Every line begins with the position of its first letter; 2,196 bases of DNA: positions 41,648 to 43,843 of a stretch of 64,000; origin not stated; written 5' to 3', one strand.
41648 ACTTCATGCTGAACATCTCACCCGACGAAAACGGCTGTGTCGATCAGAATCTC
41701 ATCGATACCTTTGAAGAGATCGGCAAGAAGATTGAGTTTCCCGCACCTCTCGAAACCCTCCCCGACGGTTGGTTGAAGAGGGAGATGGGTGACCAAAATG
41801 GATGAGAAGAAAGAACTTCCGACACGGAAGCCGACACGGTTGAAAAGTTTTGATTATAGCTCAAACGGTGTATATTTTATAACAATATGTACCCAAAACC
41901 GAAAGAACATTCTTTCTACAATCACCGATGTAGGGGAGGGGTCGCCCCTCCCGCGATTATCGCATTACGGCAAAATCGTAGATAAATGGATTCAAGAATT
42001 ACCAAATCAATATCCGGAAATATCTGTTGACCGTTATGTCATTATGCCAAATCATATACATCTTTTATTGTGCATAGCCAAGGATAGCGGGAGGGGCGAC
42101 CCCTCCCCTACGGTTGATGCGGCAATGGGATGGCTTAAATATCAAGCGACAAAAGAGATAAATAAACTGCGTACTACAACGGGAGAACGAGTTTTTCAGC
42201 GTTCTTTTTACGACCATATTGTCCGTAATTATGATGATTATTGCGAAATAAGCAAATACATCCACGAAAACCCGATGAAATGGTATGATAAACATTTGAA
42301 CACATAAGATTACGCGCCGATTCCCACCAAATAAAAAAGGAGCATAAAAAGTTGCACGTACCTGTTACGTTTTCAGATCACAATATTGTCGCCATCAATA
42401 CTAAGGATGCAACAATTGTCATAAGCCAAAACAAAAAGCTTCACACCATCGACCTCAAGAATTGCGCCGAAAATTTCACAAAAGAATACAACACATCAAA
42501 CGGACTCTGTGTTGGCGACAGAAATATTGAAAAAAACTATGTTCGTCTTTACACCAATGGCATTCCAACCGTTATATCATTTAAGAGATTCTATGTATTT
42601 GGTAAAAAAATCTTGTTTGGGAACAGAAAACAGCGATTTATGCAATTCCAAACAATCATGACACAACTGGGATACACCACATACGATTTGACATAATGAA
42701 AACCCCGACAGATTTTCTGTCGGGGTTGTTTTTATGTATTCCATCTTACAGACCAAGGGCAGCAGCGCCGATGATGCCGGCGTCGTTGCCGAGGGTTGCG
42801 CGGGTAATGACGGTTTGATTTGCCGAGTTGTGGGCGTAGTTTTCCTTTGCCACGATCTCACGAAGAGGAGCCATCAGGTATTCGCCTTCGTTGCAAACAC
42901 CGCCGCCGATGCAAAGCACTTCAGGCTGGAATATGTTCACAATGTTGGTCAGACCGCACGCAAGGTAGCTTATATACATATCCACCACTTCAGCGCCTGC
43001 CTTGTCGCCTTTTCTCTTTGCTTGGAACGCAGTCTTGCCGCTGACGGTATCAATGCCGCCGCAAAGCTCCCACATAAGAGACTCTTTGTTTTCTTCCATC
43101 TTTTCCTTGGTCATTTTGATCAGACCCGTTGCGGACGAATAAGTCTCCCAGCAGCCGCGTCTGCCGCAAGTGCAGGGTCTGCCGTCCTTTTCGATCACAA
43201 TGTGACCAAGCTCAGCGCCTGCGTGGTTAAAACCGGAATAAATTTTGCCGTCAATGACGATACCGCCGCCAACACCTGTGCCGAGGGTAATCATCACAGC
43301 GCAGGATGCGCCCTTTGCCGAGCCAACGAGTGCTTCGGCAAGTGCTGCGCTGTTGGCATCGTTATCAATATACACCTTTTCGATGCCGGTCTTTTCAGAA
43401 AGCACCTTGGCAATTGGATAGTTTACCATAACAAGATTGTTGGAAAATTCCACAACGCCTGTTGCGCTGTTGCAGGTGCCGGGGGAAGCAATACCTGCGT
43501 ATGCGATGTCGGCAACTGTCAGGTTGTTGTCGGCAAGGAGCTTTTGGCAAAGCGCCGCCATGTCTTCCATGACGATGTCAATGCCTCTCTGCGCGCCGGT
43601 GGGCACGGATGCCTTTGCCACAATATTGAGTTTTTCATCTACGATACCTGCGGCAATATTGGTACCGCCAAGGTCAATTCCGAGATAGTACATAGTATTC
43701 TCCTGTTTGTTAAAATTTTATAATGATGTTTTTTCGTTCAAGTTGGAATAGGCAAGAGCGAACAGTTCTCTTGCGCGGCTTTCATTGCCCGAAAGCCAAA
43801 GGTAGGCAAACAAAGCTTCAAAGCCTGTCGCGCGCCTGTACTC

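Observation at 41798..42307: RAYT-type Y1 transposase gene carrying a perfect inverted pair of GTAG-hairpins inside its own ORF, bracketing the HUH motif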

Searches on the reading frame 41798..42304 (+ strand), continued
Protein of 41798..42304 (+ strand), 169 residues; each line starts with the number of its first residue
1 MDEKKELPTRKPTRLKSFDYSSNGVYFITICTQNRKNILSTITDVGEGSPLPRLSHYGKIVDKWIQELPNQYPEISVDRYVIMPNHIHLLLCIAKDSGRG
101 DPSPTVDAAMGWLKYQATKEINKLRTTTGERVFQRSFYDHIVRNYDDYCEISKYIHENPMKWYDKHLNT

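Call 70: search_protein_representatives(protein=window:41798-42304:+)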
Query: 169 residues. Proteins with E-value up to 0.001 (for the whole library): 21915; up to 1e-10: 9649; up to 1e-30: 115. The best 150 are listed.
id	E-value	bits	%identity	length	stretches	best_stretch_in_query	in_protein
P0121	1.1e-57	210.8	58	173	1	7-166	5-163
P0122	2.0e-57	210.0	59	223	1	5-164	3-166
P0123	2.9e-51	190.0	73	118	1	54-165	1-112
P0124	5.8e-50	185.7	54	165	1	6-164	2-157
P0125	1.4e-48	181.2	54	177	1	8-163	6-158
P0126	1.9e-48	180.8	54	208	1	5-163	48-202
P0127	9.5e-48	178.5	54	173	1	6-163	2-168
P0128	2.5e-45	170.6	69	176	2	96-165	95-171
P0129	3.7e-45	170.1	58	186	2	44-164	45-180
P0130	6.8e-45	169.2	49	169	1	7-163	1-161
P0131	4.6e-44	166.5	67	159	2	50-131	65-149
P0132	1.6e-43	164.7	58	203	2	45-163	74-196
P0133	6.7e-42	159.5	48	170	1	6-164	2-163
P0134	1.3e-41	158.5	49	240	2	39-164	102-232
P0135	1.4e-41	158.5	47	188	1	4-164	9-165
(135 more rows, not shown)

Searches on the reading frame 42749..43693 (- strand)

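Call 42: search_protein_families(library=pfam, proteins=[window:42749-43693:-], max_evalue=0.01)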
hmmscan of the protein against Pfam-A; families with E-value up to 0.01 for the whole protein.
window:42749-43693:- (315 aa): 2 families
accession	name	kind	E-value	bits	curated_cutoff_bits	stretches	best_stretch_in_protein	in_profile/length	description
PF00480.26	ROK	-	1.9e-63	215.2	22.9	1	3-313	1-290/294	ROK family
PF00370.27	FGGY_N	-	0.0009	19.3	28.8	1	2-54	1-61/245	FGGY family of carbohydrate kinases, N-terminal domain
